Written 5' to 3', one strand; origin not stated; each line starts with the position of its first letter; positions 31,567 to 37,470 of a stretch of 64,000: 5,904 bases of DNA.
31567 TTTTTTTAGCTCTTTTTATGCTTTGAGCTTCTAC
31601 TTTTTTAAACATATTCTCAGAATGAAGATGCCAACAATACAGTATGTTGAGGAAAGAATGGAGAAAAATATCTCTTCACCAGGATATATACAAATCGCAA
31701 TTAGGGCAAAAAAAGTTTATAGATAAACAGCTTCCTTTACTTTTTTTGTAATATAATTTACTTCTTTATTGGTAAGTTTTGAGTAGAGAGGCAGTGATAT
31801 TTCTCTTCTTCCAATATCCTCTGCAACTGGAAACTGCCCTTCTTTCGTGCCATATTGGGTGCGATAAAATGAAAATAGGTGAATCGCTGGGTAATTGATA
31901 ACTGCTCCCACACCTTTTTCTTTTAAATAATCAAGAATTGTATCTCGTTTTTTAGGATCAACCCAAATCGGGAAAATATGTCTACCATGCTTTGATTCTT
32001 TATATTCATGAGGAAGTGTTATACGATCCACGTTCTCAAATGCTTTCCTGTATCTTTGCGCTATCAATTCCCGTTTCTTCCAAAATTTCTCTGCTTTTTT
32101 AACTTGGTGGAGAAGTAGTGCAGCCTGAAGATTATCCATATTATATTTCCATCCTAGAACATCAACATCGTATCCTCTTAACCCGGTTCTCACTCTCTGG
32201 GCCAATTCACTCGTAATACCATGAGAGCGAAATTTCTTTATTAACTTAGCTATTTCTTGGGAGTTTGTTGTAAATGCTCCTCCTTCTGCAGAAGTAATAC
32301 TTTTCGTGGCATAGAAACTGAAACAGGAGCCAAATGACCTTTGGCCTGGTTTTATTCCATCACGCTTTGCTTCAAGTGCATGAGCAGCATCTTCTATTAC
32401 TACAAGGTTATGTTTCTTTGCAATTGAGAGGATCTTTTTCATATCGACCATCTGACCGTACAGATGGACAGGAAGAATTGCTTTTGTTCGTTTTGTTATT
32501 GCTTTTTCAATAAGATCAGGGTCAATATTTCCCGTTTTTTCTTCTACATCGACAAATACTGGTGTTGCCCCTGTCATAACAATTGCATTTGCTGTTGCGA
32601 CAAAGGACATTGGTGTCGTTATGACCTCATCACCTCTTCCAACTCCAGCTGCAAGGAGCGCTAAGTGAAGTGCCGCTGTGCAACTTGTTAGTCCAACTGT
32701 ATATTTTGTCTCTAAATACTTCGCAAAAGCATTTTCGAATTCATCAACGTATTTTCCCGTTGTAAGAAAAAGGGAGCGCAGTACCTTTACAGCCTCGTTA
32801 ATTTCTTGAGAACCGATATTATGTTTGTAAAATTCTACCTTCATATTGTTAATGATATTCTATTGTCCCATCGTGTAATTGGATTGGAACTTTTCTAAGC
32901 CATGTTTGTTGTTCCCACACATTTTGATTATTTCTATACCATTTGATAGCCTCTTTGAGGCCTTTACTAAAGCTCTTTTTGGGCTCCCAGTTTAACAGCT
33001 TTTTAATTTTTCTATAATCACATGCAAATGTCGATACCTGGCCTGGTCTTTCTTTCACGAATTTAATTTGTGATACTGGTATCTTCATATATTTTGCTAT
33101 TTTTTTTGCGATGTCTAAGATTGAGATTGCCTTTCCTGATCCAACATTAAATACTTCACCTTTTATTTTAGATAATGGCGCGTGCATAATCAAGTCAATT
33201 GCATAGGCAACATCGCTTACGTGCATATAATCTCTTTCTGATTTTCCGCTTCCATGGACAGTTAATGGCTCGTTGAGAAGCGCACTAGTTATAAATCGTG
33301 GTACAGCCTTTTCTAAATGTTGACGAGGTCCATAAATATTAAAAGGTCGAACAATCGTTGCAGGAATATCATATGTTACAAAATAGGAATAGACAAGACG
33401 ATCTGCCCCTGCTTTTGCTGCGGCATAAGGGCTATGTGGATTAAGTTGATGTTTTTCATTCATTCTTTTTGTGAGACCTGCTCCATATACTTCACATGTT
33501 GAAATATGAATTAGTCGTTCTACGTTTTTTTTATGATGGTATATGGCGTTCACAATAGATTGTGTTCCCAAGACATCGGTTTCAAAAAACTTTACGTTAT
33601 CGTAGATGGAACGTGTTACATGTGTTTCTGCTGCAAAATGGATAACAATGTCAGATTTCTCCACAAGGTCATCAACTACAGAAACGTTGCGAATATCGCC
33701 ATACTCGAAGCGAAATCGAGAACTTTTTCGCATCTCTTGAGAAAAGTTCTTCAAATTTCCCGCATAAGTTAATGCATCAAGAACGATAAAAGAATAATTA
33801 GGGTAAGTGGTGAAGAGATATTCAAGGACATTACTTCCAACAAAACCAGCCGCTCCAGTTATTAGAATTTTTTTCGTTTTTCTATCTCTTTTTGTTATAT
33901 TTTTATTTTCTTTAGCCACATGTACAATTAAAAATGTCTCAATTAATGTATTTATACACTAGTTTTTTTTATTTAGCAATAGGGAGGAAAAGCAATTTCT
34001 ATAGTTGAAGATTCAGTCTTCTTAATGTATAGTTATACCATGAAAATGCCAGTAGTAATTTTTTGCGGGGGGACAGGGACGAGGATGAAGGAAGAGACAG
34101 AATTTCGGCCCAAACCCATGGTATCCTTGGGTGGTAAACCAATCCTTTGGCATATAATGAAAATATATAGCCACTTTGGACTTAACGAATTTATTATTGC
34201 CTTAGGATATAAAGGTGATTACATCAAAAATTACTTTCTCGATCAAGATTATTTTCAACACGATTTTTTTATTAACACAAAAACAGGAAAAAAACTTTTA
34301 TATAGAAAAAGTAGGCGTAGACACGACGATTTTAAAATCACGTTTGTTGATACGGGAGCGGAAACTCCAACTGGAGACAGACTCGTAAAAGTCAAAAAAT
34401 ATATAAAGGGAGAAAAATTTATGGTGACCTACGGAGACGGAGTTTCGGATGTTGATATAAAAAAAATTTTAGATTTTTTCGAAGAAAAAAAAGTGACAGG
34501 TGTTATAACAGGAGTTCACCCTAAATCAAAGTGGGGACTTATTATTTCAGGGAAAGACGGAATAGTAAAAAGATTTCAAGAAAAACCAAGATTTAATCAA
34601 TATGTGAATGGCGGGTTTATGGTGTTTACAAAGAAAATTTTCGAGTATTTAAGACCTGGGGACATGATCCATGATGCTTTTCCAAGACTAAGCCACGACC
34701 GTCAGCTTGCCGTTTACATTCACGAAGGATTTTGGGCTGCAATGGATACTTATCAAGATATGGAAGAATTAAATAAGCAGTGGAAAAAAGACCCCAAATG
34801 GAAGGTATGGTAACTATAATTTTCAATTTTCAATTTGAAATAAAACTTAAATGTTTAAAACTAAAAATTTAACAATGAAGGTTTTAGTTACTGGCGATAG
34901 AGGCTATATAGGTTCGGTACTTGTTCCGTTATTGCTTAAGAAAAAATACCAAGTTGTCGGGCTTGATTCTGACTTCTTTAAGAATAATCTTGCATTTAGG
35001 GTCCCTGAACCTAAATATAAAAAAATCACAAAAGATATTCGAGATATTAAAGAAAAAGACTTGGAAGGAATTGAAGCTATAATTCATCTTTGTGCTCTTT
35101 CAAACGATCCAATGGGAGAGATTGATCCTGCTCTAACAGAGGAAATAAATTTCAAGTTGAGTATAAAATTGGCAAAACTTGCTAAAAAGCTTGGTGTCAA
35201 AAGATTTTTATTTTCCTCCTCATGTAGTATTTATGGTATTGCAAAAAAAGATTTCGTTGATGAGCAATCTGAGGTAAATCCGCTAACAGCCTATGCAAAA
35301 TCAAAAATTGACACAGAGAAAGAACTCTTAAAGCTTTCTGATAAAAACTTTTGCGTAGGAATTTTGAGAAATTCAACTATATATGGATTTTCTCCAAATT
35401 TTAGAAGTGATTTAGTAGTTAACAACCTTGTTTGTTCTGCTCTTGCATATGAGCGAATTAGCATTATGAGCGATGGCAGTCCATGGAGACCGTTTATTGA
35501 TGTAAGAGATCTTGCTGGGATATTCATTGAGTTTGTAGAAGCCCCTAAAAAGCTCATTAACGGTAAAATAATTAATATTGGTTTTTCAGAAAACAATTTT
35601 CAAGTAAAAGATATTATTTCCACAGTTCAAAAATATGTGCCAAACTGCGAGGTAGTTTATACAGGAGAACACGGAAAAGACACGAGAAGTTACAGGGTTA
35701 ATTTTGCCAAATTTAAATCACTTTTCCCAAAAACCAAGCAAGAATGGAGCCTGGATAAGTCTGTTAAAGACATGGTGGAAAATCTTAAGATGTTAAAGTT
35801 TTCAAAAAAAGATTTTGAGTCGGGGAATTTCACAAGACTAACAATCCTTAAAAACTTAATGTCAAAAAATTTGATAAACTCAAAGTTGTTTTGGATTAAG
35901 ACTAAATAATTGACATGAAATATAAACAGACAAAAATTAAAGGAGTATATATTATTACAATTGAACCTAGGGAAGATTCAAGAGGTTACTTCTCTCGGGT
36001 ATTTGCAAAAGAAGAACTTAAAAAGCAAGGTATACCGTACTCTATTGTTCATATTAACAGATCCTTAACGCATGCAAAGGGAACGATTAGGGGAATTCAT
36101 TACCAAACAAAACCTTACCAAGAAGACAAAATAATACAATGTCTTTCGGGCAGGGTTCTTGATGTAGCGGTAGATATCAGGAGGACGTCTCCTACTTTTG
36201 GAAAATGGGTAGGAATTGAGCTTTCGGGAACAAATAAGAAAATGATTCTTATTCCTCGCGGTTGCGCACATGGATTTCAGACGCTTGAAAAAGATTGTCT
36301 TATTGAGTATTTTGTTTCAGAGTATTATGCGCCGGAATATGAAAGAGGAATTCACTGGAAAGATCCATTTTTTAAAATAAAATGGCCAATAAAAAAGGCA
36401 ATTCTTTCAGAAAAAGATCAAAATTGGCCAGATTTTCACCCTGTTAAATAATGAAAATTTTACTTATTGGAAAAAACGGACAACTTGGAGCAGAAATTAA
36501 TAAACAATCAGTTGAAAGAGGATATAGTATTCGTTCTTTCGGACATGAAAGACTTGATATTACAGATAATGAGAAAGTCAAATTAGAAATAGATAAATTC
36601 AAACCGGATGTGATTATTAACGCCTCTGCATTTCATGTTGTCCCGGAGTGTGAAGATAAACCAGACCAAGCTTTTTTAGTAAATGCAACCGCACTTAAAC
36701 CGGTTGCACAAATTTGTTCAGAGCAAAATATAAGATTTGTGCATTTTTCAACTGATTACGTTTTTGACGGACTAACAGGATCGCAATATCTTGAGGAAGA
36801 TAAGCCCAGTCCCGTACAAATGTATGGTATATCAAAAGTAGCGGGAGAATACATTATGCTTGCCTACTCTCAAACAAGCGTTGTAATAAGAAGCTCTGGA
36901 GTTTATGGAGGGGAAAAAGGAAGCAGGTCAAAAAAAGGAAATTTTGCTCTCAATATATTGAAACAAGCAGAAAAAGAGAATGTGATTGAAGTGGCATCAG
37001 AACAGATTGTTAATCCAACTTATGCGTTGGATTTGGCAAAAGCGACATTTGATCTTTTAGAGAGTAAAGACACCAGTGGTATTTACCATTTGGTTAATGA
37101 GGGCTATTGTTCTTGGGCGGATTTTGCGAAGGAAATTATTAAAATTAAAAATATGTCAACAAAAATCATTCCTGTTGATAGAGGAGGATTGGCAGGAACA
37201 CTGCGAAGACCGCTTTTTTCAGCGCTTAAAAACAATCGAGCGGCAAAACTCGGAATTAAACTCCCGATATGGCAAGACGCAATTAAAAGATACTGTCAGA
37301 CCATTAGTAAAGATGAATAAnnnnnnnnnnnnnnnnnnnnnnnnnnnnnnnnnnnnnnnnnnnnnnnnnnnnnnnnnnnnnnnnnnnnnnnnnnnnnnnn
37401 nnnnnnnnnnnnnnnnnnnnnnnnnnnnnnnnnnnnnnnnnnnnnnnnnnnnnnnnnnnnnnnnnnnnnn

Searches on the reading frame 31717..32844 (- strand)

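Call 5: search_protein_families(library=pfam, proteins=[window:31717-32844:-], max_evalue=0.01)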
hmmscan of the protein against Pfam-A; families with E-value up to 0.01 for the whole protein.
window:31717-32844:- (375 aa): 6 families
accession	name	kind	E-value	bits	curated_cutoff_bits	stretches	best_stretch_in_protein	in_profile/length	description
PF01041.23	DegT_DnrJ_EryC1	-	4.6e-121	404.9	19.8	1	10-369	3-359/360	DegT/DnrJ/EryC1/StrS aminotransferase family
PF00155.27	Aminotran_1_2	-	8e-12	45.4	19.7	1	30-218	41-257/361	Aminotransferase class I and II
PF00266.25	Aminotran_5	-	7.9e-09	35.4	21.5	1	29-157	41-180/371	Aminotransferase class-V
PF01212.27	Beta_elim_lyase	-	5.2e-07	29.7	27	1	33-161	34-177/288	Beta-eliminating lyase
PF01053.26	Cys_Met_Meta_PP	-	3.9e-06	26.1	27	1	34-154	55-175/381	Cys/Met metabolism PLP-dependent enzyme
PF01276.26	OKR_DC_1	-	0.00026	20.3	27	1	4-155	40-206/417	Orn/Lys/Arg decarboxylase, major domain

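Call 88: search_protein_families(library=ncbifam, proteins=[window:31717-32844:-], max_evalue=1e-30)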
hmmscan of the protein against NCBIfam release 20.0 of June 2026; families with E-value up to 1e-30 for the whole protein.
window:31717-32844:- (375 aa): 7 families
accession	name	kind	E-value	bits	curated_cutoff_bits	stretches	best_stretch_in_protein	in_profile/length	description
TIGR03588.1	PseC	equivalog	2.5e-108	362.4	423.5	1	6-372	5-379/380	UDP-4-amino-4,6-dideoxy-N-acetyl-beta-L-altrosamine transaminase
NF008658.2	PRK11658.1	equivalog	1.6e-84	283.8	631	1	5-371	7-375/379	UDP-4-amino-4-deoxy-L-arabinose aminotransferase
NF008687.0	PRK11706.1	equivalog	9.8e-75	251.6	375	1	3-372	2-373/375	dTDP-4-amino-4,6-dideoxygalactose transaminase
TIGR04181.1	NHT_00031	hypoth_equivalog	1.5e-69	234.6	420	1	10-352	8-357/359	LegC family aminotransferase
TIGR02379.1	ECA_wecE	subfamily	8.6e-63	212.3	434.85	1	26-371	26-373/376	dTDP-4-amino-4,6-dideoxy-D-glucose transaminase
NF011936.0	PRK15407.1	equivalog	5.2e-52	177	423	1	10-373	44-436/440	lipopolysaccharide biosynthesis protein RfbH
TIGR04427.1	PLP_DesI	equivalog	1.1e-49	169.7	650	1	25-370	45-380/390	dTDP-4-dehydro-6-deoxyglucose aminotransferase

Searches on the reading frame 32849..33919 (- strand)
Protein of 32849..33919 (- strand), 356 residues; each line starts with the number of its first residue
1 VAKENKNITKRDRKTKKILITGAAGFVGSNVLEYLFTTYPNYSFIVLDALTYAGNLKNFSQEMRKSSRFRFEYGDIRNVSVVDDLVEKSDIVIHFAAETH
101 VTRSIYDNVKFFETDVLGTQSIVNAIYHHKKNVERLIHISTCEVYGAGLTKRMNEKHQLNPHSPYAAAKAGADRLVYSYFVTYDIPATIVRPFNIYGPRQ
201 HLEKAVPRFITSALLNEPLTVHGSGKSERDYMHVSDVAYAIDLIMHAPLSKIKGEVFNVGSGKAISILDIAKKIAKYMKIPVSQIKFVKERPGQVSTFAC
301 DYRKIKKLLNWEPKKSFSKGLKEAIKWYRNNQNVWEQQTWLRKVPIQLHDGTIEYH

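Call 5: search_protein_families(library=pfam, proteins=[window:32849-33919:-], max_evalue=0.01)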
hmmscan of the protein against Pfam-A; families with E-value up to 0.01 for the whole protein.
window:32849-33919:- (356 aa): 7 families
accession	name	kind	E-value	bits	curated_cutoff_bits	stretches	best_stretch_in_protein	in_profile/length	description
PF16363.11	GDP_Man_Dehyd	-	7.9e-68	229.8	27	1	19-323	1-331/332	GDP-mannose 4,6 dehydratase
PF01370.27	Epimerase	-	2.2e-59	201.2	20.9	1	18-260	1-240/240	NAD dependent epimerase/dehydratase family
PF02719.21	Polysacc_synt_2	-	9.4e-21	74.7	20.2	1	18-293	1-266/293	Polysaccharide biosynthesis protein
PF01073.25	3Beta_HSD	-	1.2e-20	74.2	22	1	19-256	1-245/280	3-beta hydroxysteroid dehydrogenase/isomerase family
PF04321.23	RmlD_sub_bind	-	5.4e-13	49.1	27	1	17-289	2-242/287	RmlD substrate binding domain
PF07993.18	NAD_binding_4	-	6.7e-13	48.8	20.1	1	20-197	1-209/258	Male sterility protein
PF13460.12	NAD_binding_10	-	1.6e-06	28.6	27.2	1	61-194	33-145/184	NAD(P)H-binding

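Call 88: search_protein_families(library=ncbifam, proteins=[window:32849-33919:-], max_evalue=1e-30)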
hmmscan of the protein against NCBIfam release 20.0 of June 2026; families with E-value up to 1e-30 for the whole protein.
window:32849-33919:- (356 aa): 6 families
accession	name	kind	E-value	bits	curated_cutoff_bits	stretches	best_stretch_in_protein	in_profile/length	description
TIGR01181.1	dTDP_gluc_dehyt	equivalog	3.8e-95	318.7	365.1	1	17-337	1-320/321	dTDP-glucose 4,6-dehydratase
TIGR04180.1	EDH_00030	hypoth_equivalog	1.5e-59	201.5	475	1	18-315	1-296/297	NAD-dependent 4,6-dehydratase LegB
NF007490.0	PRK10084.1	subfamily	4.4e-57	193.7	649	1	17-335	2-340/361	dTDP-glucose 4,6-dehydratase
NF007582.0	PRK10217.1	equivalog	9.6e-57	192.7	698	1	16-337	2-340/355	dTDP-glucose 4,6-dehydratase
TIGR01179.1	galE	equivalog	7.6e-46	156.5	262.3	1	17-333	1-330/332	UDP-glucose 4-epimerase GalE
NF011728.1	PRK15181.1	equivalog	2.1e-31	109.2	760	1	9-331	9-340/348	Vi polysaccharide biosynthesis UDP-N-acetylglucosaminuronic acid C-4 epimerase TviC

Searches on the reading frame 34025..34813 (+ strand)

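Call 5: search_protein_families(library=pfam, proteins=[window:34025-34813:+], max_evalue=0.01)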
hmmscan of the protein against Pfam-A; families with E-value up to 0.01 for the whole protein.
window:34025-34813:+ (262 aa): 2 families
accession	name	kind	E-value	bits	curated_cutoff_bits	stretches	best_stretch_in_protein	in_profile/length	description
PF00483.29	NTP_transferase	-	2.4e-22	80.2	21.2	1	11-252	3-241/245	Nucleotidyl transferase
PF12804.13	NTP_transf_3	-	1.3e-06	29.1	27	1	10-63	1-49/160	MobA-like NTP transferase domain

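Call 88: search_protein_families(library=ncbifam, proteins=[window:34025-34813:+], max_evalue=1e-30)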
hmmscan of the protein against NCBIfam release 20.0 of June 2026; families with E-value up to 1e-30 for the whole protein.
window:34025-34813:+ (262 aa): 1 family
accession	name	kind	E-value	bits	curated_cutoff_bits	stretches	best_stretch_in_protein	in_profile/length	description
TIGR02623.1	G1P_cyt_trans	equivalog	1.1e-74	251.1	300.25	1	8-262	1-255/255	glucose-1-phosphate cytidylyltransferase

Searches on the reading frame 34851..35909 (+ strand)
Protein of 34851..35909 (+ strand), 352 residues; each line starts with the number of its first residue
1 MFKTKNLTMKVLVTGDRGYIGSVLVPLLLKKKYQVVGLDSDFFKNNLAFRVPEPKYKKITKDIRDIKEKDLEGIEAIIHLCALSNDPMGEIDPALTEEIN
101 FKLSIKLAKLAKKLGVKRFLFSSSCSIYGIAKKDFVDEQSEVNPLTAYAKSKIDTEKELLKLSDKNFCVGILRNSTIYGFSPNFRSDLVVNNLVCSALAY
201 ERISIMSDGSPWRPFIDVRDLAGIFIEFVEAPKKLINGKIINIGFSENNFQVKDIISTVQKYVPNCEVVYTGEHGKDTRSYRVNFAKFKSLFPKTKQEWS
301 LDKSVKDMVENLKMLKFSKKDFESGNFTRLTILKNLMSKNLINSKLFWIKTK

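Call 5: search_protein_families(library=pfam, proteins=[window:34851-35909:+], max_evalue=0.01)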
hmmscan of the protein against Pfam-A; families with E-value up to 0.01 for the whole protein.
window:34851-35909:+ (352 aa): 7 families
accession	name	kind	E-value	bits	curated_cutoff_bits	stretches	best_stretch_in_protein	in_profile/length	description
PF01370.27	Epimerase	-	2.7e-40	138.8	20.9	1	11-244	1-240/240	NAD dependent epimerase/dehydratase family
PF16363.11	GDP_Man_Dehyd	-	1.2e-18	68.1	27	1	12-251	1-264/332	GDP-mannose 4,6 dehydratase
PF04321.23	RmlD_sub_bind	-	5.1e-14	52.5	27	1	9-184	1-159/287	RmlD substrate binding domain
PF01073.25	3Beta_HSD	-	1.9e-11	44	22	1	12-188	1-192/280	3-beta hydroxysteroid dehydrogenase/isomerase family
PF05368.20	NmrA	-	1.1e-06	28.9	27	1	9-263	3-234/298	NmrA-like family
PF13460.12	NAD_binding_10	-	0.00023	21.5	27.2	1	18-159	4-131/184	NAD(P)H-binding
PF07993.18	NAD_binding_4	-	0.0012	18.5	20.1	0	74-181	89-211/258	Male sterility protein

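Call 88: search_protein_families(library=ncbifam, proteins=[window:34851-35909:+], max_evalue=1e-30)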
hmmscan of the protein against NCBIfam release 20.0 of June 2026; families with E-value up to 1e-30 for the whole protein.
window:34851-35909:+ (352 aa): 0 families

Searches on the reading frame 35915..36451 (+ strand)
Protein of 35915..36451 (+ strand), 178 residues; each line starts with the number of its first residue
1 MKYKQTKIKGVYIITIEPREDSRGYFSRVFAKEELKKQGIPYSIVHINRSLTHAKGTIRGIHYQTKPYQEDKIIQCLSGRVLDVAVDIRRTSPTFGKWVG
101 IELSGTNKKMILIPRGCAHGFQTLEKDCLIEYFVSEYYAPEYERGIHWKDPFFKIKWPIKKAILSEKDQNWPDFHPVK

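Call 5: search_protein_families(library=pfam, proteins=[window:35915-36451:+], max_evalue=0.01)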
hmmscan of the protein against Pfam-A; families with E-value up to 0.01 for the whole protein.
window:35915-36451:+ (178 aa): 2 families
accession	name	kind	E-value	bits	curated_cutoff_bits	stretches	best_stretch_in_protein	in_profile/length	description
PF00908.23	dTDP_sugar_isom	-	1.8e-64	216.9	27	1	5-174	1-166/168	dTDP-4-dehydrorhamnose 3,5-epimerase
PF05523.17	FdtA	-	0.0038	17.5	23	1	11-141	3-117/131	WxcM-like, C-terminal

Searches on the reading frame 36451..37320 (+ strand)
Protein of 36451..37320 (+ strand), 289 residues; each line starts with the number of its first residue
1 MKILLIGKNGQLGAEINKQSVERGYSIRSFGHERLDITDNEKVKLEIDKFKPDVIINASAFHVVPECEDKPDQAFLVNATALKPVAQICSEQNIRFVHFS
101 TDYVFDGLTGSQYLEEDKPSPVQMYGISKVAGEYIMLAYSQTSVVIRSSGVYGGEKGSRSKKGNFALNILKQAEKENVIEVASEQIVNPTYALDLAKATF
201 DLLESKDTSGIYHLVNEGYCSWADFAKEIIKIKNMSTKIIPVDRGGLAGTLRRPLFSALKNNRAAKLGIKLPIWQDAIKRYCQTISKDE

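Call 6: search_protein_families(library=pfam, proteins=[window:36451-37320:+], max_evalue=0.01)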
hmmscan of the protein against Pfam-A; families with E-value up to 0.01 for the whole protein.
window:36451-37320:+ (289 aa): 5 families
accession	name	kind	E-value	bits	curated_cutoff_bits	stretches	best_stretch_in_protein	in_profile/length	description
PF04321.23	RmlD_sub_bind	-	2.1e-77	260.5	27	1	1-284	1-284/287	RmlD substrate binding domain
PF01370.27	Epimerase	-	3.1e-23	82.9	20.9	1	3-213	1-235/240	NAD dependent epimerase/dehydratase family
PF16363.11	GDP_Man_Dehyd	-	1.9e-14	54.3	27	1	32-168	56-196/332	GDP-mannose 4,6 dehydratase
PF02719.21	Polysacc_synt_2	-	1.5e-10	41.2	20.2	1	35-143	61-156/293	Polysaccharide biosynthesis protein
PF07993.18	NAD_binding_4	-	4.1e-05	23.3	20.1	1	53-177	90-233/258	Male sterility protein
